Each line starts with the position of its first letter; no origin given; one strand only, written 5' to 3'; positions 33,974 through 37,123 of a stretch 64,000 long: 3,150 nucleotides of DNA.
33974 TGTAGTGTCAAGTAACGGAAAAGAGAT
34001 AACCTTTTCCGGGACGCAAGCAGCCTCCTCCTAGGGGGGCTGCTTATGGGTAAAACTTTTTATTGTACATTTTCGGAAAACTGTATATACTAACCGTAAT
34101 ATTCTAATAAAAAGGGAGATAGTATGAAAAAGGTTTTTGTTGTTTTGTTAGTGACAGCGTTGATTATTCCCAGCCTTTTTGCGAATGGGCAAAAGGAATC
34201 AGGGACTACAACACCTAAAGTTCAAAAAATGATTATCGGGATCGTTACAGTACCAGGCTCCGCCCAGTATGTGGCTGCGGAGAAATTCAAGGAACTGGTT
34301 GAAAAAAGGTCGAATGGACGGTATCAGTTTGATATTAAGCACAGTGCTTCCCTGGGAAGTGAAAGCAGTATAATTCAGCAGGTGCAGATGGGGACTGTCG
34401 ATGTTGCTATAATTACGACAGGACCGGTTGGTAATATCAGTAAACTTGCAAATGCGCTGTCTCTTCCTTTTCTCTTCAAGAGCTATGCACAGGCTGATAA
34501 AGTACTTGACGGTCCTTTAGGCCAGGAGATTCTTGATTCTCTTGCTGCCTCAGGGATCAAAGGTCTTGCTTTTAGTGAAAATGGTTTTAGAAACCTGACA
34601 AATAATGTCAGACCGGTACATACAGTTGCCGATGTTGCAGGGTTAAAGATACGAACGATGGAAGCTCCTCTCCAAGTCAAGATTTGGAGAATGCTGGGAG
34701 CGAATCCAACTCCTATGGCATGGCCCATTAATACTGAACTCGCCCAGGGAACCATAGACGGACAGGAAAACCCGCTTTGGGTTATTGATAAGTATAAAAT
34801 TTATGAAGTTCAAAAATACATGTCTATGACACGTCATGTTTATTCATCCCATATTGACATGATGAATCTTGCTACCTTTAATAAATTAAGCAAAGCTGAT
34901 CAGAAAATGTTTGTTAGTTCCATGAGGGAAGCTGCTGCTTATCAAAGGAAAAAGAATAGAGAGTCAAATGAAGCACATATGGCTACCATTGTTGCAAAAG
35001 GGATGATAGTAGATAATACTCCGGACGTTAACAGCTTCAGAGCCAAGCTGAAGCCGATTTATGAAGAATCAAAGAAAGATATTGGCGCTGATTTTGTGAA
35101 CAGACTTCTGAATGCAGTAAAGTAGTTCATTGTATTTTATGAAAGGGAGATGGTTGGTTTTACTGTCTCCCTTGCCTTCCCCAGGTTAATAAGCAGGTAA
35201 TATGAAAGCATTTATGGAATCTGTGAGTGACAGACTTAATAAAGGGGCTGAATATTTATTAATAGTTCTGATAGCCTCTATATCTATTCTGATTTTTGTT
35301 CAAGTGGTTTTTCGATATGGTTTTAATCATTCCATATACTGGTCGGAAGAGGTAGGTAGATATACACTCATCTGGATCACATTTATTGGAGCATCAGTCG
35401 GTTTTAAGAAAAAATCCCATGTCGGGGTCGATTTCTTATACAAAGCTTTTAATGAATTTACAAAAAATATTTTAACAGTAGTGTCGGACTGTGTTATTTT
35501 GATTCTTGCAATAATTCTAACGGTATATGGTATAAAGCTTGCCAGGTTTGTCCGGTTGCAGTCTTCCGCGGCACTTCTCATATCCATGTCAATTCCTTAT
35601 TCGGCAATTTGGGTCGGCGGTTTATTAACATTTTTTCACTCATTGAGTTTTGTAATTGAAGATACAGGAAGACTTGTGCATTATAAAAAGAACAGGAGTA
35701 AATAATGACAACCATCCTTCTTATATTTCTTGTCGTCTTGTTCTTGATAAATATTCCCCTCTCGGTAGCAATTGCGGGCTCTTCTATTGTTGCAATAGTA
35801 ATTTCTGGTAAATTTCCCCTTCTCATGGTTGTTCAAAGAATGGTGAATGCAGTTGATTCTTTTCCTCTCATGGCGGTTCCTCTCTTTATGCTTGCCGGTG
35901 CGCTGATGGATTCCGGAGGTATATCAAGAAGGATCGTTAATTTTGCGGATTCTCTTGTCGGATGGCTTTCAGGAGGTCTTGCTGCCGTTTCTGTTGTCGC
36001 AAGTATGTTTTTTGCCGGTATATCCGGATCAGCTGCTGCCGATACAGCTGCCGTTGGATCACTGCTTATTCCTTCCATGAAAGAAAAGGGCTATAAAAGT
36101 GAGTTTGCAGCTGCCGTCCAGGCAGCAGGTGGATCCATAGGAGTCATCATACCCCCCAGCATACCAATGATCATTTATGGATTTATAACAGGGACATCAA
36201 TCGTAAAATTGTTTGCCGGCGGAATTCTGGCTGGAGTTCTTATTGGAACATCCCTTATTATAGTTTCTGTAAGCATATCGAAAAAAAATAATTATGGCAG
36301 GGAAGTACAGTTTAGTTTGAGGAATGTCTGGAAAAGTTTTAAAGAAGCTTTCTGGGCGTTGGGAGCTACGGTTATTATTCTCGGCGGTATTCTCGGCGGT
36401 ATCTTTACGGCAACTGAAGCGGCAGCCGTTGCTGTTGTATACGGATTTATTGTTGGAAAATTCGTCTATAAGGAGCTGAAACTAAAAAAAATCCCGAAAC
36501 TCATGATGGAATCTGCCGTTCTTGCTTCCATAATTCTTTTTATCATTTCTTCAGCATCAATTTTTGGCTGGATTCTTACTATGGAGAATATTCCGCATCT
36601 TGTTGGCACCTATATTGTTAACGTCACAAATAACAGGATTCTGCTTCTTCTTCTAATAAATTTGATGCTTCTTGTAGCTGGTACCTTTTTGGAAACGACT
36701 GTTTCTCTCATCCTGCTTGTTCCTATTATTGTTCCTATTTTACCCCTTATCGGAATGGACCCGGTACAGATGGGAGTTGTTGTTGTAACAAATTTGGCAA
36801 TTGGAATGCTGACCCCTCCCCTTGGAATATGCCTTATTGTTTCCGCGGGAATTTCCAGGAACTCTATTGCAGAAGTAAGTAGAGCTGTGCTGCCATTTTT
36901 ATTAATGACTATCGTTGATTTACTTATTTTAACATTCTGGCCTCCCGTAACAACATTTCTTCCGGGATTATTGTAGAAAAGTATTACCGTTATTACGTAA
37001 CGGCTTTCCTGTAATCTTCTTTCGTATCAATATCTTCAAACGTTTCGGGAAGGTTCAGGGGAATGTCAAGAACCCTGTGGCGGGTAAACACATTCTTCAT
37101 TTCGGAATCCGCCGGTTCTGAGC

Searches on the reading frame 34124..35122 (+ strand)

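Call 41: search_protein_families(library=pfam, proteins=[window:34124-35122:+], max_evalue=0.00001)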
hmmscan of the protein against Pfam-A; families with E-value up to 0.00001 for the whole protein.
window:34124-35122:+ (333 aa): 1 family
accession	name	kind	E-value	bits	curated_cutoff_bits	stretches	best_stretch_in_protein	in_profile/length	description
PF03480.18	DctP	-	1.5e-81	274.3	23.4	1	41-316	4-283/286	Bacterial extracellular solute-binding protein, family 7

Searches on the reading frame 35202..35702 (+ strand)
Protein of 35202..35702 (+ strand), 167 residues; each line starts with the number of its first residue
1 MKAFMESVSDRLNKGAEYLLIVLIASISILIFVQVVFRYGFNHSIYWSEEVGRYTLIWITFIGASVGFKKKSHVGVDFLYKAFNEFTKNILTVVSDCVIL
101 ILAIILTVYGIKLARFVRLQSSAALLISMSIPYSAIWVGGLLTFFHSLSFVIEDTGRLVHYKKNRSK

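Call 41: search_protein_families(library=pfam, proteins=[window:35202-35702:+], max_evalue=0.00001)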
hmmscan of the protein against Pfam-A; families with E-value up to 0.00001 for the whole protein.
window:35202-35702:+ (167 aa): 1 family
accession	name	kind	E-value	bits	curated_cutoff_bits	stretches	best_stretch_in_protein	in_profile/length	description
PF04290.18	DctQ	-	2.1e-32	112.2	28.3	1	28-154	2-129/132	Tripartite ATP-independent periplasmic transporters, DctQ component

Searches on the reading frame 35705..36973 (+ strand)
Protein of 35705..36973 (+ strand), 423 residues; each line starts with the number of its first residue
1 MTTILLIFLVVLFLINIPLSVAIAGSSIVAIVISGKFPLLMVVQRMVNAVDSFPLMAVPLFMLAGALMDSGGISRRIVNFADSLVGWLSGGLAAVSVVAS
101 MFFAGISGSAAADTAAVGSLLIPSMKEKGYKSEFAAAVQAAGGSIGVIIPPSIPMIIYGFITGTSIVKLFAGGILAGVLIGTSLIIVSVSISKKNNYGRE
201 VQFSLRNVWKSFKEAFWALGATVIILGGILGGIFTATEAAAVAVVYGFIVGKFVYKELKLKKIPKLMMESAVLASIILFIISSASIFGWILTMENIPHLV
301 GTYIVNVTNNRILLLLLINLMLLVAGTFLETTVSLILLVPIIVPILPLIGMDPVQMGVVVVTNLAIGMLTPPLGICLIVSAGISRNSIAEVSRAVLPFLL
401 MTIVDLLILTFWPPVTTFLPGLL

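Call 41: search_protein_families(library=pfam, proteins=[window:35705-36973:+], max_evalue=0.00001)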
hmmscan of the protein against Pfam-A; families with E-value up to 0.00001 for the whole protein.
window:35705-36973:+ (423 aa): 1 family
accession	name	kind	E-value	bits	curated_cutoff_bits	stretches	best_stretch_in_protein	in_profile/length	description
PF06808.19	DctM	-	4.5e-118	395.1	23.8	1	6-414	1-412/413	Tripartite ATP-independent periplasmic transporter, DctM component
